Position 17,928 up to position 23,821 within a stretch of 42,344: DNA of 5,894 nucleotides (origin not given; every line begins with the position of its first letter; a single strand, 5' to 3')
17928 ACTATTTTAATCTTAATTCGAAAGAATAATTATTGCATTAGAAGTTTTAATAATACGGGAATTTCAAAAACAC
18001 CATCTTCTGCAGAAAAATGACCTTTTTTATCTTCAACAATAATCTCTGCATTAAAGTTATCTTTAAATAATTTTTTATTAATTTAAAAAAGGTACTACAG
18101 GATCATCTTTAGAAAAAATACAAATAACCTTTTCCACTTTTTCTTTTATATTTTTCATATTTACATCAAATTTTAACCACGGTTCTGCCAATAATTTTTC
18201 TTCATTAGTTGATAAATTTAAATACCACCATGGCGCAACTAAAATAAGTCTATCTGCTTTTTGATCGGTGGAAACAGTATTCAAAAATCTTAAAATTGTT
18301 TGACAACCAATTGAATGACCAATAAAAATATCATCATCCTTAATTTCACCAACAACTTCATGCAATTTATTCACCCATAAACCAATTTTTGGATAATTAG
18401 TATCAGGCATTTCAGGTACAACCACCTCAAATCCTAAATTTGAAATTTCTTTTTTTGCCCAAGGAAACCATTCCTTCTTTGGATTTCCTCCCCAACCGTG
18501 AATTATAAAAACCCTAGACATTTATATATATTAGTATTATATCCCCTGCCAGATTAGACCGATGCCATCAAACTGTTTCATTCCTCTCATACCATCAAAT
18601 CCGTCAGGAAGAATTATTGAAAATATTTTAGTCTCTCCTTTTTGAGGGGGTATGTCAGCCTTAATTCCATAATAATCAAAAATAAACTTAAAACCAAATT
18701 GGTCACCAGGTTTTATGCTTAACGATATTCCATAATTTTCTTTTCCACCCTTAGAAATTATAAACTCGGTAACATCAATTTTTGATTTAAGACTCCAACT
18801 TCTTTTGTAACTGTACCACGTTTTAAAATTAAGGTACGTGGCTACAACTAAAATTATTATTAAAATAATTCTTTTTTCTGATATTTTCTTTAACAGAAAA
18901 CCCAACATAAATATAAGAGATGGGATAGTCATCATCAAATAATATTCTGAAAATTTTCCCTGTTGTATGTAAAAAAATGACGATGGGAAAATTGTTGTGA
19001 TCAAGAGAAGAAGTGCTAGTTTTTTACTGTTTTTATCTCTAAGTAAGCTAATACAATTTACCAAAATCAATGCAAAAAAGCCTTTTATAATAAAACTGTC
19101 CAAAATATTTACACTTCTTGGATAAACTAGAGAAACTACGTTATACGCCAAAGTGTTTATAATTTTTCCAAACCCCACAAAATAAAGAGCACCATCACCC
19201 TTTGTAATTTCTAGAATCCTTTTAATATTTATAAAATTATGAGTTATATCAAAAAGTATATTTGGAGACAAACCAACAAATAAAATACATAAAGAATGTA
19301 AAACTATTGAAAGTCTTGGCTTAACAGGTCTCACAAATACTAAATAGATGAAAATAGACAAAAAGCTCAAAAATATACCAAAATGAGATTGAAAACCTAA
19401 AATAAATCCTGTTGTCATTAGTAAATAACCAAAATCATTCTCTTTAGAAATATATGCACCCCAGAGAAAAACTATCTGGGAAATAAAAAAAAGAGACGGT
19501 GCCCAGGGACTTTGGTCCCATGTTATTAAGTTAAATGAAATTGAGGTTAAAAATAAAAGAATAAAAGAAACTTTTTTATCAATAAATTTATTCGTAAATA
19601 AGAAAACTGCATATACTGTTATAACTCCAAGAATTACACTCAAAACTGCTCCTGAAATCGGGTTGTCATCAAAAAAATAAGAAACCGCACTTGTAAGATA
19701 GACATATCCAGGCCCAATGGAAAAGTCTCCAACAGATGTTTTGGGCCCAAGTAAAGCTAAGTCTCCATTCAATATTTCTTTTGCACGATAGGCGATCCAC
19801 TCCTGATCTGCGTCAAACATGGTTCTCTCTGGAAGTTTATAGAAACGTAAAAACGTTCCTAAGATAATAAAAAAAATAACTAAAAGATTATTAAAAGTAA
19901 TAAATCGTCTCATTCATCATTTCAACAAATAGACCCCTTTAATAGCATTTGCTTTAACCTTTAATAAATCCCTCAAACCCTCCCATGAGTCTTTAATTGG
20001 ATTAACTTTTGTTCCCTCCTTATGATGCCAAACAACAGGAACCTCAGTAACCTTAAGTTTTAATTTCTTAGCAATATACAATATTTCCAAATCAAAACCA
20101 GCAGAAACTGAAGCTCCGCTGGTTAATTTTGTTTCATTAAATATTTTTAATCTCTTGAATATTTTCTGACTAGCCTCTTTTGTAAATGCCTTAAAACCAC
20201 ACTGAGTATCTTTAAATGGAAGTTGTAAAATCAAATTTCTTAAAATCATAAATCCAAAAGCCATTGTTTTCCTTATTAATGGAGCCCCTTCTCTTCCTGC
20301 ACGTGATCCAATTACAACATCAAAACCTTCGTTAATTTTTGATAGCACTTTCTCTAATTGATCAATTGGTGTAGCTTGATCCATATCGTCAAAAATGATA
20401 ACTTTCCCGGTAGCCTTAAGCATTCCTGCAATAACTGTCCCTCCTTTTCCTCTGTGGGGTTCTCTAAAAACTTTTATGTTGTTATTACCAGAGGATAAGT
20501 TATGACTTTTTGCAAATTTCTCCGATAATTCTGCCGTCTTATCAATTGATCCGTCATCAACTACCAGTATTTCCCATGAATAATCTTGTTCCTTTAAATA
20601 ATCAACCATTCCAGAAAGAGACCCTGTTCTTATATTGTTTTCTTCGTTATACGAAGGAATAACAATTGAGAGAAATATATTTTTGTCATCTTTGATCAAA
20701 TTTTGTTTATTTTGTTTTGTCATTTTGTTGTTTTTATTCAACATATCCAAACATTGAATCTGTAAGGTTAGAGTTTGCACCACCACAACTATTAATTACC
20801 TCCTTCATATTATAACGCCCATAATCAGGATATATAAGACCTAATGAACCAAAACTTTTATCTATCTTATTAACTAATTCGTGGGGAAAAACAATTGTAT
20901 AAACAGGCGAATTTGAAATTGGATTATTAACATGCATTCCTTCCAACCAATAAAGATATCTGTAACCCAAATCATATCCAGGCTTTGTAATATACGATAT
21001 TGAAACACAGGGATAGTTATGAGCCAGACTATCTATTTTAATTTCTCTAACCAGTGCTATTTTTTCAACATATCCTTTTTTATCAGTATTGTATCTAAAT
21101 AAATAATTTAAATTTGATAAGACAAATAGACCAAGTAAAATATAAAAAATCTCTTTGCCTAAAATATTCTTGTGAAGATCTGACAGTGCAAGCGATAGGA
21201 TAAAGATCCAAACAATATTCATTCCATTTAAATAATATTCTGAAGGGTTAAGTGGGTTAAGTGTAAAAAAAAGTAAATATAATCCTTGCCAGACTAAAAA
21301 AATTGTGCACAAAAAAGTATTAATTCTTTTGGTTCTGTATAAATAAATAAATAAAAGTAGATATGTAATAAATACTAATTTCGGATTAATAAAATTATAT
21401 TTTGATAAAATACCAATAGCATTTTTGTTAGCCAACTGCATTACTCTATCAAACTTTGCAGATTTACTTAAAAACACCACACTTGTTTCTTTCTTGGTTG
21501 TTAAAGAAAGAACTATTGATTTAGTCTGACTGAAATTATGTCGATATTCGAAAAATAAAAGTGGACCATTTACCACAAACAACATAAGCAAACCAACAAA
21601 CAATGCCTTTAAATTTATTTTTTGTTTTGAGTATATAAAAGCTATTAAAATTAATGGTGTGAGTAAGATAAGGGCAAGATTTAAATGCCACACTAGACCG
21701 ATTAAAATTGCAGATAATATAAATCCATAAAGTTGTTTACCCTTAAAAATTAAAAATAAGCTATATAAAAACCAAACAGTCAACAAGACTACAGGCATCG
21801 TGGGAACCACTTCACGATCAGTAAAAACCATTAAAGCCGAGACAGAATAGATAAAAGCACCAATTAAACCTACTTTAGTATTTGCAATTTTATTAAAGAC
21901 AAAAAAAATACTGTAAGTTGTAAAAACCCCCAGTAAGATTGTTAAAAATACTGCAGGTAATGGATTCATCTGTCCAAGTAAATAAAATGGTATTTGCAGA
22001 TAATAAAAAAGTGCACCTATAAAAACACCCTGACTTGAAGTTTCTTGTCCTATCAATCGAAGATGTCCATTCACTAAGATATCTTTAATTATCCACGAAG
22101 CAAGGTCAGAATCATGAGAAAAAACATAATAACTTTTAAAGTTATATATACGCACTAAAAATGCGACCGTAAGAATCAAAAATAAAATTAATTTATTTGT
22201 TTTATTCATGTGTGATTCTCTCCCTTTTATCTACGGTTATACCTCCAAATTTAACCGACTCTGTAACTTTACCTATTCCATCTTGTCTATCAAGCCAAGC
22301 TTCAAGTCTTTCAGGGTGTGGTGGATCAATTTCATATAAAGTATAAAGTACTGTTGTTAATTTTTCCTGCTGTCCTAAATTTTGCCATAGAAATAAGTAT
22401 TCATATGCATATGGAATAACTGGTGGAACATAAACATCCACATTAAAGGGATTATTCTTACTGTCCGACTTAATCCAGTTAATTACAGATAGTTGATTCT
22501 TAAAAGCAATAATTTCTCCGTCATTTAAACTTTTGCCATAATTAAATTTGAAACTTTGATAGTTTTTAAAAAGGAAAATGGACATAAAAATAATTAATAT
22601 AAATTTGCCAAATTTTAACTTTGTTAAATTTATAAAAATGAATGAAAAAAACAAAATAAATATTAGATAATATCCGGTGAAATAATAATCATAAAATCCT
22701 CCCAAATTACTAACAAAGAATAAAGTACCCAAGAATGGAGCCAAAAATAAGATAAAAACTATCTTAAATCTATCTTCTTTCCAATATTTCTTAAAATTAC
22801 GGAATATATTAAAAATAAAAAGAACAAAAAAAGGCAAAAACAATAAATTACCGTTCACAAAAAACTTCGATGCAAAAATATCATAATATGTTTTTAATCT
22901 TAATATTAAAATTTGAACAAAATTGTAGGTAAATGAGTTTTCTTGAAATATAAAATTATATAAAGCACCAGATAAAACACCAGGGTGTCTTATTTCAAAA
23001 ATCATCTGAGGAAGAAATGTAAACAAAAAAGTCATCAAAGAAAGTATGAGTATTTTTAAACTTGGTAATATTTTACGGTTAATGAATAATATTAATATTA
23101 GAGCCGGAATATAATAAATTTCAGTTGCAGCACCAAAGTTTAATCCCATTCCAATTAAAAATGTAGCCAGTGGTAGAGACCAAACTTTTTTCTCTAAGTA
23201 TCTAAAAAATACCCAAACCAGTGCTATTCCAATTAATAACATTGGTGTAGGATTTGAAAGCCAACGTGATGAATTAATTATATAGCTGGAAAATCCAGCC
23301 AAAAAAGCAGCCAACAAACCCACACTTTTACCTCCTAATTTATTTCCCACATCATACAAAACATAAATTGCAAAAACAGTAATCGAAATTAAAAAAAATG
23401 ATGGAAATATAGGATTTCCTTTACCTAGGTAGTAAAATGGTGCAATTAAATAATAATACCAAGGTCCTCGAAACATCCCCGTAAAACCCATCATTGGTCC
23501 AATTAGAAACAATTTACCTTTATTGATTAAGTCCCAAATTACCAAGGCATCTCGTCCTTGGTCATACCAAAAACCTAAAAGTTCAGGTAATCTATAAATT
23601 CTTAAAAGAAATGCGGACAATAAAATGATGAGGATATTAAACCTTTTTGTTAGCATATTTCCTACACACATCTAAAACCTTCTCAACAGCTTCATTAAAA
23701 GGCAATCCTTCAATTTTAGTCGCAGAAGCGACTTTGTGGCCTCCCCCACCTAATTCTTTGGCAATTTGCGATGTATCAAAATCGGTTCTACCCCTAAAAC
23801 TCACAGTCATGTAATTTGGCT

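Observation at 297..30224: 30-kb glycosylation locus: 20 of ~28 genes are glycosyltransferases, 11 of them GT-C-like, with no visible priming enzyme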

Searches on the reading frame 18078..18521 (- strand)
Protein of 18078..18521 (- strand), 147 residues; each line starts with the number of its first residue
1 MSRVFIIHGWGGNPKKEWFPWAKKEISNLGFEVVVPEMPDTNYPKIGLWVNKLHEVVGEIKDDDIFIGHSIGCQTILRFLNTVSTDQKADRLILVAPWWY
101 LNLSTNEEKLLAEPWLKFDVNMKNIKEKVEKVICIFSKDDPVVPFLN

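Call 5: search_protein_families(library=pfam, proteins=[window:18078-18521:-], max_evalue=0.01)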
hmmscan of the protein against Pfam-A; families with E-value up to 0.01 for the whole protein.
window:18078-18521:- (147 aa): 3 families
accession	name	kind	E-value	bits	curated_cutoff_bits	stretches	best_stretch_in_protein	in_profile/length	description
PF06821.19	Ser_hydrolase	-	9.6e-17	61.9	22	1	5-145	2-131/172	Serine hydrolase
PF00561.26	Abhydrolase_1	-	5.5e-05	23.4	25.8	1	4-118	3-119/245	alpha/beta hydrolase fold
PF12697.13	Abhydrolase_6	-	0.00012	23.3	26.3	1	4-105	1-102/217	Alpha/beta hydrolase family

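Call 13: search_protein_families(library=ncbifam, proteins=[window:18078-18521:-], max_evalue=0.01)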
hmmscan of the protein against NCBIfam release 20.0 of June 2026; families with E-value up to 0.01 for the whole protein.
window:18078-18521:- (147 aa): 0 families

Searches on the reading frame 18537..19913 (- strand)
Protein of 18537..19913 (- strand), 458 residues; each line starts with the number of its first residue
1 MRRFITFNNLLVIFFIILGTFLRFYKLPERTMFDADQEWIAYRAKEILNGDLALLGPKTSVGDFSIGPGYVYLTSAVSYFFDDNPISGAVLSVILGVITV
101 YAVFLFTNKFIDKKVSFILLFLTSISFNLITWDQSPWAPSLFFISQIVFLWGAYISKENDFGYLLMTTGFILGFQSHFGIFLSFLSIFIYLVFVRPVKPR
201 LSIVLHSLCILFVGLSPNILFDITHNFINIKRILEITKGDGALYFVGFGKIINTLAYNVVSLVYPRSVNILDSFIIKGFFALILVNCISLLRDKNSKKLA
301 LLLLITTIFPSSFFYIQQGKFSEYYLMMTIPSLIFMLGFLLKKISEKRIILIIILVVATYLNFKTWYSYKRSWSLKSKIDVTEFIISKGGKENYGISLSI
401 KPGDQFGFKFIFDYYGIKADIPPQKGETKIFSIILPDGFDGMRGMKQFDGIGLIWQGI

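Call 5: search_protein_families(library=pfam, proteins=[window:18537-19913:-], max_evalue=0.01)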
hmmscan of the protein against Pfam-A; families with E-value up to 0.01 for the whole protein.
window:18537-19913:- (458 aa): 1 family
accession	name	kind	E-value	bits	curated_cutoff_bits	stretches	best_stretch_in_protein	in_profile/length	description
PF13231.12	PMT_2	-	1.1e-05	26.1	26.1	1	68-219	4-158/160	Dolichyl-phosphate-mannose-protein mannosyltransferase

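Call 12: search_protein_families(library=ncbifam, proteins=[window:18537-19913:-], max_evalue=0.01)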
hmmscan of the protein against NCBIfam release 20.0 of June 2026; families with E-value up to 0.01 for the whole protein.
window:18537-19913:- (458 aa): 0 families

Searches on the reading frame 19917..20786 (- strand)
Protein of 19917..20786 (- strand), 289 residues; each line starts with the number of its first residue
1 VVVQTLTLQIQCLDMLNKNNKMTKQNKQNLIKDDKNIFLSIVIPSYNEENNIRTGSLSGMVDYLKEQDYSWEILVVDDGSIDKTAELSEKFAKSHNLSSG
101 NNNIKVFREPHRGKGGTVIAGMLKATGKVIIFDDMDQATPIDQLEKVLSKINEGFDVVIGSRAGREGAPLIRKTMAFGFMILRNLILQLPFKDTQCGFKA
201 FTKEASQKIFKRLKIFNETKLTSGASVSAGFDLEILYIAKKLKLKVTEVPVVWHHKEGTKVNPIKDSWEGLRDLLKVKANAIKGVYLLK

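Call 5: search_protein_families(library=pfam, proteins=[window:19917-20786:-], max_evalue=0.01)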
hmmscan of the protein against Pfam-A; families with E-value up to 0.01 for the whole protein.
window:19917-20786:- (289 aa): 2 families
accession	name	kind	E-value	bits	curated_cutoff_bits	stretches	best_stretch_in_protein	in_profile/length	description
PF00535.33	Glycos_transf_2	-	9.4e-27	94.4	23.3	1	40-210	1-168/168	Glycosyl transferase family 2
PF10111.15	Glyco_tranf_2_2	-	3.7e-06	27.1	27.3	1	40-150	1-105/276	Glycosyltransferase like family 2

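Call 13: search_protein_families(library=ncbifam, proteins=[window:19917-20786:-], max_evalue=0.01)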
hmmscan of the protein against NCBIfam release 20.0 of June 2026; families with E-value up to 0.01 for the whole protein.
window:19917-20786:- (289 aa): 22 families
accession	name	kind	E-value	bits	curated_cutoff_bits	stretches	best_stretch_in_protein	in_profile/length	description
NF047588.1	GlcsyltransPgfSStrep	equivalog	5.6e-22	78.3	500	1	39-217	3-174/308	glycosyltransferase PgfS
NF007986.1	PRK10714.1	equivalog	5.7e-16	58.4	529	1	39-176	8-139/316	undecaprenyl-phosphate 4-deoxy-4-formamido-L-arabinose transferase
NF041391.1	DPhHxTase_Halo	equivalog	8.4e-15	54.3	375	1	45-277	3-208/213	dolichyl-phosphate hexose transferase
TIGR04182.1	glyco_TIGR04182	equivalog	2e-13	50.4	325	1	40-275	3-215/293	S-layer glycoprotein N-glycosyltransferase AglJ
NF010496.0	PRK13915.1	equivalog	1.3e-10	40.9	262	1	21-140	15-130/307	glucosyl-3-phosphoglycerate synthase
NF038302.1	EPS_HpsE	equivalog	1.7e-10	40.4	300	1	39-138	3-98/307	hormogonium polysaccharide biosynthesis glycosyltransferase HpsE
TIGR04283.1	glyco_like_mftF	equivalog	1.9e-10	40.7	182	1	39-153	1-99/221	TIGR04283 family arsenosugar biosynthesis glycosyltransferase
TIGR03937.1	PgaC_IcaA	equivalog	2e-10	40.2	422.3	1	18-137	27-136/407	poly-beta-1,6-N-acetyl-D-glucosamine synthase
NF041875.1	EPS_EpsD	equivalog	2.5e-10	40.3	370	1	39-158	1-111/325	exopolysaccharide biosynthesis glycosyltransferase EpsD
NF007482.0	PRK10073.1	equivalog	6.4e-10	38.5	423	1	37-142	6-101/334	glycosyltransferase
NF050050.1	ProtGlycPglI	equivalog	8.1e-09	35.3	500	1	38-161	3-118/306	GalNAc(5)-diNAcBac-PP-undecaprenol beta-1,3-glucosyltransferase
NF047683.1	TeichurnBiosyTuaG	equivalog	1.2e-07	31.7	400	1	37-151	6-111/252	teichuronic acid biosynthesis protein TuaG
TIGR04242.1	nodulat_NodC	equivalog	6e-07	28.8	550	1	6-153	17-158/395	chitooligosaccharide synthase NodC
NF058614.1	PPMAGASynPpgS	equivalog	3.8e-06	26.5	370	1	41-209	4-165/226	polyprenyl-phospho-N-acetylgalactosaminyl synthase PpgS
NF038299.1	EPS_HpsN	equivalog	1.9e-05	23.8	425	1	39-165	3-118/317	hormogonium polysaccharide biosynthesis glycosyltransferase HpsN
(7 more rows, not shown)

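Call 51: search_solved_structures(query=window:19917-20786:-, max_evalue=0.001)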
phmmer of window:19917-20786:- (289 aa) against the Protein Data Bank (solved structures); distinct sequences matched with E-value up to 0.001: 14.
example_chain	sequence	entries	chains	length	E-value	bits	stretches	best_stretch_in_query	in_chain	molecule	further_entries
5mlz_A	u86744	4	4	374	1.8e-14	57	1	37-207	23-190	Dolichol monophosphate mannose synthase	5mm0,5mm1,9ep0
9bhc_C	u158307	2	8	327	1.9e-13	53.6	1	39-182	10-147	Undecaprenyl-phosphate 4-deoxy-4-formamido-L-arabinose transferase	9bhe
8vxh_A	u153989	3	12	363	2.3e-13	53.3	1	39-182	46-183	Undecaprenyl-phosphate 4-deoxy-4-formamido-L-arabinose transferase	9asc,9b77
5eke_A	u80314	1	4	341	1.5e-12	50.7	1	32-182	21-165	Uncharacterized glycosyltransferase sll0501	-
5ekp_C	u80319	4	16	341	1.5e-12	50.7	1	32-182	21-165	Uncharacterized glycosyltransferase sll0501 | Glycosyltransferase sll0501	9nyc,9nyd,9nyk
9nye_A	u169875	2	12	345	1.6e-12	50.6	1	32-182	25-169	Glycosyltransferase sll0501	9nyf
9hwj_A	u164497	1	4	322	1.2e-10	44.4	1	39-176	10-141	Undecaprenyl-phosphate 4-deoxy-4-formamido-L-arabinose transferase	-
5hea_A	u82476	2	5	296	1.9e-06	30.7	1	36-157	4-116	Putative glycosyltransferase (GalT1)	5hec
8vh7_A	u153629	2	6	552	0.00012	24.8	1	28-152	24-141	Heparosan synthase B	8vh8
8viw_A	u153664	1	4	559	0.00012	24.7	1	28-152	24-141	Heparosan synthase B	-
5tze_C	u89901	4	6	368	0.00025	23.7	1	39-164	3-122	Glycosyl transferase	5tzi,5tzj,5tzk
8bz8_A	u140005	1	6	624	0.00032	23.4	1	29-163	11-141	Glycosyltransferase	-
8bz4_A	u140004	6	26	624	0.00032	23.4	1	29-163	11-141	Glycosyltransferase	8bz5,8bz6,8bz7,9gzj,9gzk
5tz8_A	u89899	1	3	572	0.00053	22.6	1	39-164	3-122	Glycosyl transferase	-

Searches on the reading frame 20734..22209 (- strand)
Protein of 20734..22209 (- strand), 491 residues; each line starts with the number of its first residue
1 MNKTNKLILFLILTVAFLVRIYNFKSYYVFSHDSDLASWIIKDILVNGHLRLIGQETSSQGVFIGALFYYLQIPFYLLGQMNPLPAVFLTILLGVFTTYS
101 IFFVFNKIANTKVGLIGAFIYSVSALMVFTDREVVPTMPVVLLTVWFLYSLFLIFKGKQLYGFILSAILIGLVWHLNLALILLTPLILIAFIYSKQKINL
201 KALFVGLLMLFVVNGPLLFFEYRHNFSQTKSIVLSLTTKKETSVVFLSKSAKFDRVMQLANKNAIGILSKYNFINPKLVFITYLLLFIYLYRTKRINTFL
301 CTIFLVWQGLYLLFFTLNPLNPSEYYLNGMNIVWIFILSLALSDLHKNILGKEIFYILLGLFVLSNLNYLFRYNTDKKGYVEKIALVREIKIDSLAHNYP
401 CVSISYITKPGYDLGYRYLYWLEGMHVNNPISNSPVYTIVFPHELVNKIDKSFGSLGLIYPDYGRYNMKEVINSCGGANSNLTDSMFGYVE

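Call 5: search_protein_families(library=pfam, proteins=[window:20734-22209:-], max_evalue=0.01)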
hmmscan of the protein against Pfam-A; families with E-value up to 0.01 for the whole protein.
window:20734-22209:- (491 aa): 1 family
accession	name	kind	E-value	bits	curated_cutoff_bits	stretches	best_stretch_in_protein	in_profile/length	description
PF13231.12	PMT_2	-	1.2e-07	32.5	26.1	1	68-218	7-158/160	Dolichyl-phosphate-mannose-protein mannosyltransferase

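Call 12: search_protein_families(library=ncbifam, proteins=[window:20734-22209:-], max_evalue=0.01)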
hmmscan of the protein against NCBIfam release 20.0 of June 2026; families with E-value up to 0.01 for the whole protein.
window:20734-22209:- (491 aa): 0 families

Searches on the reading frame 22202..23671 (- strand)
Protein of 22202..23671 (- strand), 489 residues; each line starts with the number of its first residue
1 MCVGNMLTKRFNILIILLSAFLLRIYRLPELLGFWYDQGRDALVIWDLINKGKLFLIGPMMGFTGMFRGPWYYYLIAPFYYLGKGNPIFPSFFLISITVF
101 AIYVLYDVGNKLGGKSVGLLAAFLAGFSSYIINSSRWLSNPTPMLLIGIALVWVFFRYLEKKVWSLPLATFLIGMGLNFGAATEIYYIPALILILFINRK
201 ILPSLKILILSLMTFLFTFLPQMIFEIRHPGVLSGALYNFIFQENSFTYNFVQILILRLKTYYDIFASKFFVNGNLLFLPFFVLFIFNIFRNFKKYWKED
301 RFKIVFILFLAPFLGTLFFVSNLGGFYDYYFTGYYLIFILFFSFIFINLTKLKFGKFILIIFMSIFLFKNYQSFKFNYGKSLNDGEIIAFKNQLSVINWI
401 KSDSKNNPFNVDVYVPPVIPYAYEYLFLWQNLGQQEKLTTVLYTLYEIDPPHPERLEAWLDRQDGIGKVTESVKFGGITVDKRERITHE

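Call 5: search_protein_families(library=pfam, proteins=[window:22202-23671:-], max_evalue=0.01)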
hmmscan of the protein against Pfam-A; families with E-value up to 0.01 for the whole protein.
window:22202-23671:- (489 aa): 1 family
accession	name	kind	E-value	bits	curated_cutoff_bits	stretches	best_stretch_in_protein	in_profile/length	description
PF13231.12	PMT_2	-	8.7e-10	39.5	26.1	1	69-224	3-159/160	Dolichyl-phosphate-mannose-protein mannosyltransferase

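Call 12: search_protein_families(library=ncbifam, proteins=[window:22202-23671:-], max_evalue=0.01)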
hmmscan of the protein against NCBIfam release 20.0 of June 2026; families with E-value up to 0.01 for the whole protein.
window:22202-23671:- (489 aa): 1 family
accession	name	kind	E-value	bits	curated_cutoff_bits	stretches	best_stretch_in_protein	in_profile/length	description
TIGR03663.1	TIGR03663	subfamily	5e-07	29.1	126.25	1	13-245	4-230/435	flippase activity-associated protein Agl23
